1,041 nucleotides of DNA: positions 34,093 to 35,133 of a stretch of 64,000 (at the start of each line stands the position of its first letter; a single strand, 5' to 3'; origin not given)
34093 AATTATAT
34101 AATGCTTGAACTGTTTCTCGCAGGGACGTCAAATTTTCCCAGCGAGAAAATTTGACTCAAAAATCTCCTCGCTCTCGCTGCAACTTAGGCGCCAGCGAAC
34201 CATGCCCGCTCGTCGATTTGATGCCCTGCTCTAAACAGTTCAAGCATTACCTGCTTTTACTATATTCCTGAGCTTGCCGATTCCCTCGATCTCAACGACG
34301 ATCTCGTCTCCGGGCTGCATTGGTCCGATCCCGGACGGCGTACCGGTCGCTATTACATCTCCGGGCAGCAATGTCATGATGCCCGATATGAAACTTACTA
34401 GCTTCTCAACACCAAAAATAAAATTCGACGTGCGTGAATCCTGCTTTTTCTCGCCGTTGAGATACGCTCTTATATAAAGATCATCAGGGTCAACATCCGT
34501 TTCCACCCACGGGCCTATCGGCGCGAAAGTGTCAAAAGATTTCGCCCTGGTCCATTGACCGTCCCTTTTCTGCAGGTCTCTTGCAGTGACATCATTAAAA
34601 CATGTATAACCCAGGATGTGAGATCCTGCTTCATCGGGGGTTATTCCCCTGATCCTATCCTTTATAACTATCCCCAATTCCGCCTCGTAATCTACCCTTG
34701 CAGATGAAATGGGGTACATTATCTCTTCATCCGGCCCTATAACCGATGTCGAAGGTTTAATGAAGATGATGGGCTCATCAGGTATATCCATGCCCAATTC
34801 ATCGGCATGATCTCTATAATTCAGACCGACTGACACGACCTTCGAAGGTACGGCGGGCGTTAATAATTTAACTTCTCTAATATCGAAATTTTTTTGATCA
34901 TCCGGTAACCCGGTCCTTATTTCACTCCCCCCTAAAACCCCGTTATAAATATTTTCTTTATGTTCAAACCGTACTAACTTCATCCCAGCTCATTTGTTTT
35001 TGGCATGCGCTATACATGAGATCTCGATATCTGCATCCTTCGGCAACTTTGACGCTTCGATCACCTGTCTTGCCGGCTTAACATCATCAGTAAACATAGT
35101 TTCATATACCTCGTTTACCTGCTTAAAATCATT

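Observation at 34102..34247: Palindromic ~150-nt repeat element with perfect 14-nt terminal inverted repeats, copy 1, overlapping a stop codon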

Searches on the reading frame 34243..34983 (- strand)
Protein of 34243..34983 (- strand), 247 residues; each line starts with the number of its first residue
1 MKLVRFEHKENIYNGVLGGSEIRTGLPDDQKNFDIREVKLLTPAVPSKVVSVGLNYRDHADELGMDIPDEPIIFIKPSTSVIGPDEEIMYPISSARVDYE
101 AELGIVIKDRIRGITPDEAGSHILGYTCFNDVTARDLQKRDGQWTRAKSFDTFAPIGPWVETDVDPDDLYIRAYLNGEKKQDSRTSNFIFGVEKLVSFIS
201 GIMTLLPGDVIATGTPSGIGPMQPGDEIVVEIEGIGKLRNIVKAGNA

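Call 16: find_encoding_contigs(protein=window:34243-34983:-, flank=3000, max_places=10)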
Protein window:34243-34983:- (247 aa): 11 contigs read that carry it; 6 places shown.
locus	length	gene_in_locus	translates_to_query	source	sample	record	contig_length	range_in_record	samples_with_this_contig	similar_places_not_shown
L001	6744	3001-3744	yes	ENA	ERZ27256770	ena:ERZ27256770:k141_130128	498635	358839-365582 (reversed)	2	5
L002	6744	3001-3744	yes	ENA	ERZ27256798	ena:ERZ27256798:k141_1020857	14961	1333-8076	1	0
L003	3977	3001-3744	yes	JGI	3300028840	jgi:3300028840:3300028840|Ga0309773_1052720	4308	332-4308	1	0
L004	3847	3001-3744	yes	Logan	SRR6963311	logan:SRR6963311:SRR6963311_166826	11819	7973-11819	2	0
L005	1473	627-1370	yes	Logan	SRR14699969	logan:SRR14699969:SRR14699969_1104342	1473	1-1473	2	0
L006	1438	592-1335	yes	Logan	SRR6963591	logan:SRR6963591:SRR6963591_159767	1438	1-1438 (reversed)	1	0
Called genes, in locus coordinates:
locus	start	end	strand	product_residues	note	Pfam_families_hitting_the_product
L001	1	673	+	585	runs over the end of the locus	PF01807:Zn_ribbon_DnaG, PF08275:DNAG_N, PF01751:Toprim, PF13362:Toprim_3 (weak), PF13662:Toprim_4, PF13155:Toprim_2, PF10410:DnaB_bind (weak)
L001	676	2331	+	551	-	PF03979:Sigma70_r1_1, PF00140:Sigma70_r1_2, PF04542:Sigma70_r2, PF04539:Sigma70_r3, PF04545:Sigma70_r4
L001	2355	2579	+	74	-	PF09383:NIL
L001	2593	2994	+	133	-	PF01042:Ribonuc_L-PSP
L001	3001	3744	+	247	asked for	PF01557:FAA_hydrolase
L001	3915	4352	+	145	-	PF02580:Tyr_Deacylase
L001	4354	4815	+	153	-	-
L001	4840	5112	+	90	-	PF06249:EutQ (weak), PF05899:Cupin_3, PF07883:Cupin_2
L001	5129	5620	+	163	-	-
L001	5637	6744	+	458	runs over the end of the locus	PF03721:UDPG_MGDP_dh_N, PF00984:UDPG_MGDP_dh, PF03720:UDPG_MGDP_dh_C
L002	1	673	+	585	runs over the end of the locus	PF01807:Zn_ribbon_DnaG, PF08275:DNAG_N, PF01751:Toprim, PF13362:Toprim_3 (weak), PF13662:Toprim_4, PF13155:Toprim_2, PF10410:DnaB_bind (weak)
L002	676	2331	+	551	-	PF03979:Sigma70_r1_1, PF00140:Sigma70_r1_2, PF04542:Sigma70_r2, PF04539:Sigma70_r3, PF04545:Sigma70_r4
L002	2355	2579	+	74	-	PF09383:NIL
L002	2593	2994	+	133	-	PF01042:Ribonuc_L-PSP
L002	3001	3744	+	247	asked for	PF01557:FAA_hydrolase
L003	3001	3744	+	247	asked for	PF01557:FAA_hydrolase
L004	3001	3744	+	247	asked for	PF01557:FAA_hydrolase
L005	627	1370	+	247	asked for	PF01557:FAA_hydrolase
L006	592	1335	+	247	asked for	PF01557:FAA_hydrolase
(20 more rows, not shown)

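Call 28: find_homologous_proteins(query=window:34243-34983:-, max_evalue=1e-40)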
Query window:34243-34983:- (247 aa): 7998 proteins with E <= 1e-40 among 8000 candidates; the best 120 are listed.
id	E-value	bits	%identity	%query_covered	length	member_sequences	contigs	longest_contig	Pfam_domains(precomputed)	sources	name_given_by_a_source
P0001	1.7e-161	553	100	100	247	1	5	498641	PF01557.24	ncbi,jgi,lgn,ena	-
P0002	2.4e-161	553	100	100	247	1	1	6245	PF01557.24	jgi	-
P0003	1.4e-116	406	72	99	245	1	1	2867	PF01557.24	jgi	jgi:2-keto-4-pentenoate hydratase/2-oxohepta-3-ene-1,7-dioic acid hydratase in catechol pathway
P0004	2.4e-113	396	70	100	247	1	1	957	PF01557.24,PF10370.15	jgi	jgi:2-keto-4-pentenoate hydratase/2-oxohepta-3-ene-1,7-dioic acid hydratase in catechol pathway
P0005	1.1e-111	390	72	99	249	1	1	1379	PF01557.24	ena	-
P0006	5.0e-111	388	69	98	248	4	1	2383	PF01557.24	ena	-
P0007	5.3e-108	378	69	98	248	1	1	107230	PF01557.24,PF10370.15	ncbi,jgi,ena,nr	ncbi:MAG: hypothetical protein DRP85_02160 [Candidatus Makaraimicrobium thalassicum]|nr:MAG: hypothe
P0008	5.7e-108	378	70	99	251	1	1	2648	PF01557.24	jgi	-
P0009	2.1e-107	376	69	99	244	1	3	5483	PF01557.24,PF10370.15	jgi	jgi:2-keto-4-pentenoate hydratase/2-oxohepta-3-ene-1,7-dioic acid hydratase in catechol pathway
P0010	6.5e-107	374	67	100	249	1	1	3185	PF01557.24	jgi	jgi:2-keto-4-pentenoate hydratase/2-oxohepta-3-ene-1,7-dioic acid hydratase in catechol pathway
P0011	1.2e-106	374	67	99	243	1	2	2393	PF01557.24,PF10370.15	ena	-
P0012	3.6e-106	372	68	100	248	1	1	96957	PF01557.24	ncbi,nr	ncbi:MAG: fumarylacetoacetate hydrolase family protein [Candidatus Omnitrophota bacterium]|nr:fumary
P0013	3.6e-106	372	67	98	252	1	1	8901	PF01557.24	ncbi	ncbi:MAG: fumarylacetoacetate hydrolase family protein [Candidatus Omnitrophota bacterium]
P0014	4.1e-106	372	67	100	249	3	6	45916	PF01557.24,PF10370.15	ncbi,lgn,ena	ncbi:MAG: fumarylacetoacetate hydrolase family protein [Candidatus Omnitrophota bacterium]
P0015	9.2e-106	371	69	100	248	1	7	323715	PF01557.24,PF10370.15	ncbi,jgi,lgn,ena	-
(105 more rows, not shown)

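Call 29: find_encoding_contigs(protein=P0002, flank=3000, max_places=4)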
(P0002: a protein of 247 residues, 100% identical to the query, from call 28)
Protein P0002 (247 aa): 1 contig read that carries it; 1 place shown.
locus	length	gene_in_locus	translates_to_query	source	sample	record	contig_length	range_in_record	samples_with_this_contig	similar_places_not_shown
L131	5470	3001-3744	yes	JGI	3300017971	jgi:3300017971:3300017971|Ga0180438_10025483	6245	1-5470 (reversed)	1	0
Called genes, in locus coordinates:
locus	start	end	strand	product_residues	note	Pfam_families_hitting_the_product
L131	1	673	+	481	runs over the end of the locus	?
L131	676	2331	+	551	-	PF03979:Sigma70_r1_1, PF00140:Sigma70_r1_2, PF04542:Sigma70_r2, PF04539:Sigma70_r3, PF04545:Sigma70_r4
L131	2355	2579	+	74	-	PF09383:NIL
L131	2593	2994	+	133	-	PF01042:Ribonuc_L-PSP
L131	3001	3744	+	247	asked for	PF01557:FAA_hydrolase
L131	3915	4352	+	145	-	PF02580:Tyr_Deacylase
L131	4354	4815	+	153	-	-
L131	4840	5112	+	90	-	PF06249:EutQ (weak), PF05899:Cupin_3, PF07883:Cupin_2 (weak)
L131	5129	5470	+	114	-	?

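Call 30: find_encoding_contigs(protein=P0003, flank=3000, max_places=3)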
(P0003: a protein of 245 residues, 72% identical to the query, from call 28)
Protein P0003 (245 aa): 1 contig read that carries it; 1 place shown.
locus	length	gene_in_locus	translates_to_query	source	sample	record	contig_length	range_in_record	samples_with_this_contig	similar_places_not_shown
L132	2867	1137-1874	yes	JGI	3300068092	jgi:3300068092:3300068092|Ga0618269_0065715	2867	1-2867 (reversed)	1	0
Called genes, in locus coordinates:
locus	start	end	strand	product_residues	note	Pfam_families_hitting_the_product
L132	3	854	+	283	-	?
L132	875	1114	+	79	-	PF09383:NIL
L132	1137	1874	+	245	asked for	PF01557:FAA_hydrolase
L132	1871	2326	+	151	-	PF02580:Tyr_Deacylase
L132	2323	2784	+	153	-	-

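Call 31: find_encoding_contigs(protein=P0015, flank=3000, max_places=3)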
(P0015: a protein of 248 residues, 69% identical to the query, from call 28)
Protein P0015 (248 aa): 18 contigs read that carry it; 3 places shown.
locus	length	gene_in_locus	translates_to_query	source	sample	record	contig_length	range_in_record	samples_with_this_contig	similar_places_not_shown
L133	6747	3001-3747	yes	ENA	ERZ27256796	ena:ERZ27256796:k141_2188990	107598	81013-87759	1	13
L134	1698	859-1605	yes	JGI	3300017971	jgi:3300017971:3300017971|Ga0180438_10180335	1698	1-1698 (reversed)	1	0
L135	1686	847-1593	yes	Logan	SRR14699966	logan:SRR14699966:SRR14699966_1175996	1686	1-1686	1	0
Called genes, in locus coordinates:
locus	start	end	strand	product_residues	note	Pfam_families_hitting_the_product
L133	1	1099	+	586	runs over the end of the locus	PF01807:Zn_ribbon_DnaG, PF08275:DNAG_N, PF13662:Toprim_4, PF01751:Toprim (weak), PF13155:Toprim_2, PF10410:DnaB_bind (weak)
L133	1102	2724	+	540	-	PF03979:Sigma70_r1_1, PF00140:Sigma70_r1_2, PF04542:Sigma70_r2, PF04539:Sigma70_r3, PF04545:Sigma70_r4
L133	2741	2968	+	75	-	PF09383:NIL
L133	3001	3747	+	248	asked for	PF10370:Rv2993c-like_N (faint), PF01557:FAA_hydrolase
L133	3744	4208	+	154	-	PF02580:Tyr_Deacylase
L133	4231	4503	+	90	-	PF06249:EutQ (weak), PF05899:Cupin_3, PF07883:Cupin_2 (weak)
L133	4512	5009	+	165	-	-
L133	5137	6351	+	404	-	PF00365:PFK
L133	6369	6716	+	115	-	PF07238:PilZ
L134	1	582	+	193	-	?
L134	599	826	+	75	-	PF09383:NIL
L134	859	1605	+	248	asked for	PF10370:Rv2993c-like_N (faint), PF01557:FAA_hydrolase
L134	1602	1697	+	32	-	?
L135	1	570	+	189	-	?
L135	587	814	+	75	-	PF09383:NIL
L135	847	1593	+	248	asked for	PF10370:Rv2993c-like_N (faint), PF01557:FAA_hydrolase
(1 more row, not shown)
